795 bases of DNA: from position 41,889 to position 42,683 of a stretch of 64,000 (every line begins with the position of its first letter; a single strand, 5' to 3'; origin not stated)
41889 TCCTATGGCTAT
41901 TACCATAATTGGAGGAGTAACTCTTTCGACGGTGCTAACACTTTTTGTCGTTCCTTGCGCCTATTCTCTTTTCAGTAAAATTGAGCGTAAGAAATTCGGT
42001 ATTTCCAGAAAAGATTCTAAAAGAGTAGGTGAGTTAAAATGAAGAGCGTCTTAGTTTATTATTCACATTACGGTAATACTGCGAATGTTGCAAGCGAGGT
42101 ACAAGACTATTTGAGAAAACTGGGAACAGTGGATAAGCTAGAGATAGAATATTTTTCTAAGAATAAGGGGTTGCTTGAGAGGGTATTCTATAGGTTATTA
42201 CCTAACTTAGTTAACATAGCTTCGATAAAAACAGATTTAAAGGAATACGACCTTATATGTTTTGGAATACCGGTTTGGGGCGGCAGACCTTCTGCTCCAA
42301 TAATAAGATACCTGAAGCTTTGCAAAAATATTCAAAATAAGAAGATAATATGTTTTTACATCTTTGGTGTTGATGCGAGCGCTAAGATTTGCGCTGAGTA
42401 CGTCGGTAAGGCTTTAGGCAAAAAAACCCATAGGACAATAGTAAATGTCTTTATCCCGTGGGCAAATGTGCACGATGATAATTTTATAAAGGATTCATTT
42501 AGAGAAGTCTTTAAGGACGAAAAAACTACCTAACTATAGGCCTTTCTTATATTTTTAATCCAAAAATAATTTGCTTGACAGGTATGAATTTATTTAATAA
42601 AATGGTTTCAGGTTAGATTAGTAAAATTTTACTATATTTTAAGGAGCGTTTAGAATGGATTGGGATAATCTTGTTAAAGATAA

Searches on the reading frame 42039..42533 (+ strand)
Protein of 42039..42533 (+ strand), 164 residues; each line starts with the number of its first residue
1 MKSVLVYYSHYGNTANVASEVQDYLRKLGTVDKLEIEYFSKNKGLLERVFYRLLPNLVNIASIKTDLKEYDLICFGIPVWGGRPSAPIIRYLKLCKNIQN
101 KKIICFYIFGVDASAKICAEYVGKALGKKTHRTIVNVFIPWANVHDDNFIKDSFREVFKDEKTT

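Call 5: search_protein_families(library=pfam, proteins=[window:42039-42533:+], max_evalue=0.01)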
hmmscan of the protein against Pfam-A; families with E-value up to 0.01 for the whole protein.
window:42039-42533:+ (164 aa): 4 families
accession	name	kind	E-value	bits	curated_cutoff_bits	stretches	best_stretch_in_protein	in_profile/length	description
PF12641.12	Flavodoxin_3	-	6.5e-07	29.7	27.5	1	57-127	28-98/160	Flavodoxin domain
PF12724.12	Flavodoxin_5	-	5.1e-06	27.3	27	0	5-31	2-28/145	Flavodoxin domain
PF00258.30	Flavodoxin_1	-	0.00018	22.1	25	1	5-42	1-39/143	Flavodoxin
PF12682.12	Flavodoxin_4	-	0.00096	19.1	24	1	59-117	63-120/155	Flavodoxin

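Call 6: search_protein_families(library=ncbifam, proteins=[window:42039-42533:+], max_evalue=0.01)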
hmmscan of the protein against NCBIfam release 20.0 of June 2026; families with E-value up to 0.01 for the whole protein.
window:42039-42533:+ (164 aa): 7 families
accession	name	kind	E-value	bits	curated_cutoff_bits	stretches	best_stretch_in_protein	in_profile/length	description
TIGR01753.1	flav_short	equivalog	2.7e-05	24.7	123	0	5-41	3-40/140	flavodoxin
NF005501.0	PRK07116.1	subfamily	3.2e-05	23.4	198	1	60-111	68-118/161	flavodoxin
NF045594.1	flavodox_BilS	equivalog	0.00011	22.2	155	1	5-116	3-84/160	flavodoxin family protein BilS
NF006737.0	PRK09267.1-3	equivalog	0.00016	21.3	238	0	60-127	36-103/174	flavodoxin FldA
NF006735.0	PRK09267.1-1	equivalog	0.0015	18.3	315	0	61-128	37-104/176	flavodoxin FldA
NF038196.1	ferrodoxin_EFR1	subfamily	0.0018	18.3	75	0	57-133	37-102/242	EFR1 family ferrodoxin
NF002999.0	PRK03767.1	equivalog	0.0076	16.1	141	1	2-92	3-92/200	NAD(P)H:quinone oxidoreductase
